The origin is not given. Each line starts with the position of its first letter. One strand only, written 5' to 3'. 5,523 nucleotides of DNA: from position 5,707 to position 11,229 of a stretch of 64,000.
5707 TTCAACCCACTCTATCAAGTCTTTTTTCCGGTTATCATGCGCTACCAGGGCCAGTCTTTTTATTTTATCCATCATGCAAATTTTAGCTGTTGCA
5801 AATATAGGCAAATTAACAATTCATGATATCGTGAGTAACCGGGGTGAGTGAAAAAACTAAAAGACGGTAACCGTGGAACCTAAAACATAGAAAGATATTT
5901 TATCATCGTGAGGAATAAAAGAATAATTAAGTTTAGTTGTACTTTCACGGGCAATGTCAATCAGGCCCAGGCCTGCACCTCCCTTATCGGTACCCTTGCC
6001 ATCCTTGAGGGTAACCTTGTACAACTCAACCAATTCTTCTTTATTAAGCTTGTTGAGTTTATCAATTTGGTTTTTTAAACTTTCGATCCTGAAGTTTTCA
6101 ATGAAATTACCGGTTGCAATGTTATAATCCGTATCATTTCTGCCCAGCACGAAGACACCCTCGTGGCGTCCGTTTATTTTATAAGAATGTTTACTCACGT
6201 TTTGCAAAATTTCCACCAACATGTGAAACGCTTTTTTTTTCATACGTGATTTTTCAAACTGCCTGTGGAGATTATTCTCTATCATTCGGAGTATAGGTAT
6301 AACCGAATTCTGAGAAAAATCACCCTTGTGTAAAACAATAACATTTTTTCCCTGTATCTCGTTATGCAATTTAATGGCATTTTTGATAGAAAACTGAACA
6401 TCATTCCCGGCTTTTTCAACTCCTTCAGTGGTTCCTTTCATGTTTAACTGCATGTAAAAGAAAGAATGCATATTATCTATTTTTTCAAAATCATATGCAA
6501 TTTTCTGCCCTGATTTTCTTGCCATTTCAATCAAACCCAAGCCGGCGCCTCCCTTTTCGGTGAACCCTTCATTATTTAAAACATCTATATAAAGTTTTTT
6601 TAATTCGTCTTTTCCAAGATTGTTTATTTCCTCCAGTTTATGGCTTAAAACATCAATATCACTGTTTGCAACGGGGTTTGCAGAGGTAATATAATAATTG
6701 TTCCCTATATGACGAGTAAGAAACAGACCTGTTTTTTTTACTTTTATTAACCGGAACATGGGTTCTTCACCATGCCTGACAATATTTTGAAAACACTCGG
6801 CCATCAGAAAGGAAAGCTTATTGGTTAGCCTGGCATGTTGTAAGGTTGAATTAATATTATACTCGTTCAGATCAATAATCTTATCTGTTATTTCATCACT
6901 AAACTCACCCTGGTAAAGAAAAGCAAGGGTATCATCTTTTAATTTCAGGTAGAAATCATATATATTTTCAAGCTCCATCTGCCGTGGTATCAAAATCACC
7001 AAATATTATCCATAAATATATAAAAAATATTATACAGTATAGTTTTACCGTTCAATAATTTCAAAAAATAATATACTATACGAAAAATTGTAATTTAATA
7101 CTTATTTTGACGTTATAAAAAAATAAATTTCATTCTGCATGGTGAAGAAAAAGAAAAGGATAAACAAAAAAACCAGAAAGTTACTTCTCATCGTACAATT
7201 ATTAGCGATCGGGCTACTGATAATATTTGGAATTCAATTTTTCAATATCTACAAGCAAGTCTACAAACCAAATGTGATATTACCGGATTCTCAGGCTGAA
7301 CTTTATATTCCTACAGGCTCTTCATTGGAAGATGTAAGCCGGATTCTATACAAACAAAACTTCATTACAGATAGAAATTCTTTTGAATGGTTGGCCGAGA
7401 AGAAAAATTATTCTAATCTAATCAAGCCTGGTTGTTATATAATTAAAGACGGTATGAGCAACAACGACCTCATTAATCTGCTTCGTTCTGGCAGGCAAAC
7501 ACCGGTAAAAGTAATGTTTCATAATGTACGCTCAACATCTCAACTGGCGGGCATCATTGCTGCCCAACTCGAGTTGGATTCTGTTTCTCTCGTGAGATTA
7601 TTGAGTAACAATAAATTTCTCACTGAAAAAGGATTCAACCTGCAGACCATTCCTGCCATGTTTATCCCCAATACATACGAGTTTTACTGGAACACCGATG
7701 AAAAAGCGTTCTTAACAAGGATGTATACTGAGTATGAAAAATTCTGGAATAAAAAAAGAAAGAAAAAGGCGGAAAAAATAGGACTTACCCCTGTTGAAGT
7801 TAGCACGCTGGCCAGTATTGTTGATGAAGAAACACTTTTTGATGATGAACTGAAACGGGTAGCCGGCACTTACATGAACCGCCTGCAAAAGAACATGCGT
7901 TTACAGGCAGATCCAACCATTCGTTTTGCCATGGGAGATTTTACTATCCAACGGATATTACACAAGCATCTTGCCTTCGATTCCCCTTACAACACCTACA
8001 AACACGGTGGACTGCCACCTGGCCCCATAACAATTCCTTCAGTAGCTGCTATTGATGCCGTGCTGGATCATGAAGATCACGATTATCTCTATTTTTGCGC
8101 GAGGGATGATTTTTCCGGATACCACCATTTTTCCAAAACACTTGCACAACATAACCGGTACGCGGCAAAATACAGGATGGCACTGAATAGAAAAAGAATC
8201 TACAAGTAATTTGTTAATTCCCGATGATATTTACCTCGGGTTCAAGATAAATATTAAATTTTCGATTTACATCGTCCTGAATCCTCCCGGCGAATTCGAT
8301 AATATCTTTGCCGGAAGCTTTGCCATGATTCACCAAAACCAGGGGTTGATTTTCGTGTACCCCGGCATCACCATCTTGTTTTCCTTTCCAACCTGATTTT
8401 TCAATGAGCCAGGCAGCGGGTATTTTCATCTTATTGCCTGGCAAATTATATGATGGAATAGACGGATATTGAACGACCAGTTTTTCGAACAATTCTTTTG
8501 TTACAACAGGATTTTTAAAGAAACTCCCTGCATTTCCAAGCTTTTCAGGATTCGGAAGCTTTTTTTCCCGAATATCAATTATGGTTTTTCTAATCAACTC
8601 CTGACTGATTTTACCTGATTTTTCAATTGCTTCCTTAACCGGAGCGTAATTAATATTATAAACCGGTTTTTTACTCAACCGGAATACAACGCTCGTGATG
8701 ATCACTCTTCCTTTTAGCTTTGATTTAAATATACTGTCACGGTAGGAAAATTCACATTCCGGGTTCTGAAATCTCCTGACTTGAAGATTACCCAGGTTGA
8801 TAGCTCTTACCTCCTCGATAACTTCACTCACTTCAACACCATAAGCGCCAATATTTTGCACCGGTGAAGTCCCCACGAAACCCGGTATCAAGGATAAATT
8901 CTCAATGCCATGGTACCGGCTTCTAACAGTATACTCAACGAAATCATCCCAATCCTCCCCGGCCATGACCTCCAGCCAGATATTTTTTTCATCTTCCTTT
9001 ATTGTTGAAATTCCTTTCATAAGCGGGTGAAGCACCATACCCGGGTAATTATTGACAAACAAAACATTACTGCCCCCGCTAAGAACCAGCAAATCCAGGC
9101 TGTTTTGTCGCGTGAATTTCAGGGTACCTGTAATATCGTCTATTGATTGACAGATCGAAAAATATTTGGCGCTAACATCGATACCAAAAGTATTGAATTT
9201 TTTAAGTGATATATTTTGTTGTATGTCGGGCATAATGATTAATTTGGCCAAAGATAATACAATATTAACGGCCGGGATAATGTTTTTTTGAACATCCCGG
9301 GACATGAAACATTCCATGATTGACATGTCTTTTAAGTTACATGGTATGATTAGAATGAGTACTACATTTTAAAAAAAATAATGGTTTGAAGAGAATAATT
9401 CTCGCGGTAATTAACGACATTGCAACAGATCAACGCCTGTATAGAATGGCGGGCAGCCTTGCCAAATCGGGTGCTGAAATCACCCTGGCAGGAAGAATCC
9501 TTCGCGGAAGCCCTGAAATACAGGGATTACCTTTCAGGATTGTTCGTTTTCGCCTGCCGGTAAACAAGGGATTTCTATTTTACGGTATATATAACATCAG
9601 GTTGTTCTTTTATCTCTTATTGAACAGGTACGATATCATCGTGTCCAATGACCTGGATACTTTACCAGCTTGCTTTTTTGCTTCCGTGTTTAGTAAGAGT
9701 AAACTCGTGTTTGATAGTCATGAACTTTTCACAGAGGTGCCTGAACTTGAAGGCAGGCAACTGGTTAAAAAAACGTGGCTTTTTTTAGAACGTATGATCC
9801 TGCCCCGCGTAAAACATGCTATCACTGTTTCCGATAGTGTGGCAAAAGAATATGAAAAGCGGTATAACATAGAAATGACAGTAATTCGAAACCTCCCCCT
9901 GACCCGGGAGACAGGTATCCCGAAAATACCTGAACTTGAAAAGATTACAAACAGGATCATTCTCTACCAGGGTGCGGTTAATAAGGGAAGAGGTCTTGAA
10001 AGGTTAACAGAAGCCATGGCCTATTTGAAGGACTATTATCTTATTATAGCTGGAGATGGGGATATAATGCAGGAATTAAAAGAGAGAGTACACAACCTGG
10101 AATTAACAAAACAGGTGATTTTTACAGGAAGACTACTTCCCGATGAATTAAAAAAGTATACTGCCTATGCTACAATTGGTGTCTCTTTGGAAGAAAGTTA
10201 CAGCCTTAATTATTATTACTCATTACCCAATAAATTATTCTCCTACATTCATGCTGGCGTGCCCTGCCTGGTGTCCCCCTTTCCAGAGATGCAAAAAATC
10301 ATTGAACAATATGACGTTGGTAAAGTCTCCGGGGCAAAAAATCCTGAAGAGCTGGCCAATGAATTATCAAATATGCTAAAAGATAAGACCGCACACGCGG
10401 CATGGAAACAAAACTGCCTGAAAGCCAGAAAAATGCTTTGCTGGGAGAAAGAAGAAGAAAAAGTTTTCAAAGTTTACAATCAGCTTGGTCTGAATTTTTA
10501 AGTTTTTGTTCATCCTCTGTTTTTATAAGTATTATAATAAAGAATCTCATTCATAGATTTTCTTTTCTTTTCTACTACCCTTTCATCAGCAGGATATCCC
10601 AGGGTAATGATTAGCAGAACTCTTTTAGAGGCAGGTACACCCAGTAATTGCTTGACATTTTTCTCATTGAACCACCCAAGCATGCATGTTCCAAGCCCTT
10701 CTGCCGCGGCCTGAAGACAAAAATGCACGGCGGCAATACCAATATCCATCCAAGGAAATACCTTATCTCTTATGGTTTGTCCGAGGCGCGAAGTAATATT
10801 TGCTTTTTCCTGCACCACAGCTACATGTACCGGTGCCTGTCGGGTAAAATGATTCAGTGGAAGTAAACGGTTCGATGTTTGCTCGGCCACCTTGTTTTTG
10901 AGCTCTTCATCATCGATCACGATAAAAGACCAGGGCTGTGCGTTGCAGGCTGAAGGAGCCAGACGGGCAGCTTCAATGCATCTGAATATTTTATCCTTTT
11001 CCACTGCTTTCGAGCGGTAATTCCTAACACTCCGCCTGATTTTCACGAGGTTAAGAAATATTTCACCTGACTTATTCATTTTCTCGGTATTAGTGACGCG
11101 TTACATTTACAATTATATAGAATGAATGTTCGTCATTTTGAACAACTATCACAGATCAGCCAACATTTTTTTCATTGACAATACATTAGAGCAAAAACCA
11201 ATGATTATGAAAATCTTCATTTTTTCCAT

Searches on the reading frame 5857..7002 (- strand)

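Call 36: search_protein_families(library=pfam, proteins=[window:5857-7002:-])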
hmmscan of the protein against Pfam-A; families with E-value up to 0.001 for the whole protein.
window:5857-7002:- (381 aa): 1 family
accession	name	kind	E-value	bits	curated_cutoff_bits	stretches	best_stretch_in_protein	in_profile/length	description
PF19788.4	DUF6272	-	3.4e-68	227.9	26.6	2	247-372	4-134/134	Family of unknown function (DUF6272)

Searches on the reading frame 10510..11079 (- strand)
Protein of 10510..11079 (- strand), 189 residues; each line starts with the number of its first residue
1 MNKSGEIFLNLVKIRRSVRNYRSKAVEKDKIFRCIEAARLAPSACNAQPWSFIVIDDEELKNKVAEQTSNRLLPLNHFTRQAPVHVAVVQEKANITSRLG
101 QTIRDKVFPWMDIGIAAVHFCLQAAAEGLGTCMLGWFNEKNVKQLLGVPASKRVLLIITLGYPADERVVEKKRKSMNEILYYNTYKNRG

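Call 13: search_protein_families(library=pfam, proteins=[window:10510-11079:-])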
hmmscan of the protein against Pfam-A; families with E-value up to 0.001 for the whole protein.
window:10510-11079:- (189 aa): 2 families
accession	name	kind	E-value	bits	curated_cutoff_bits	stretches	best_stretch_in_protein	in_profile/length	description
PF00881.29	Nitroreductase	-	7.7e-34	117.7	23.5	1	14-162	3-167/167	Nitroreductase family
PF14512.11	TM1586_NiRdase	-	2.2e-18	67.1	27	2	119-184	90-153/215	Putative TM nitroreductase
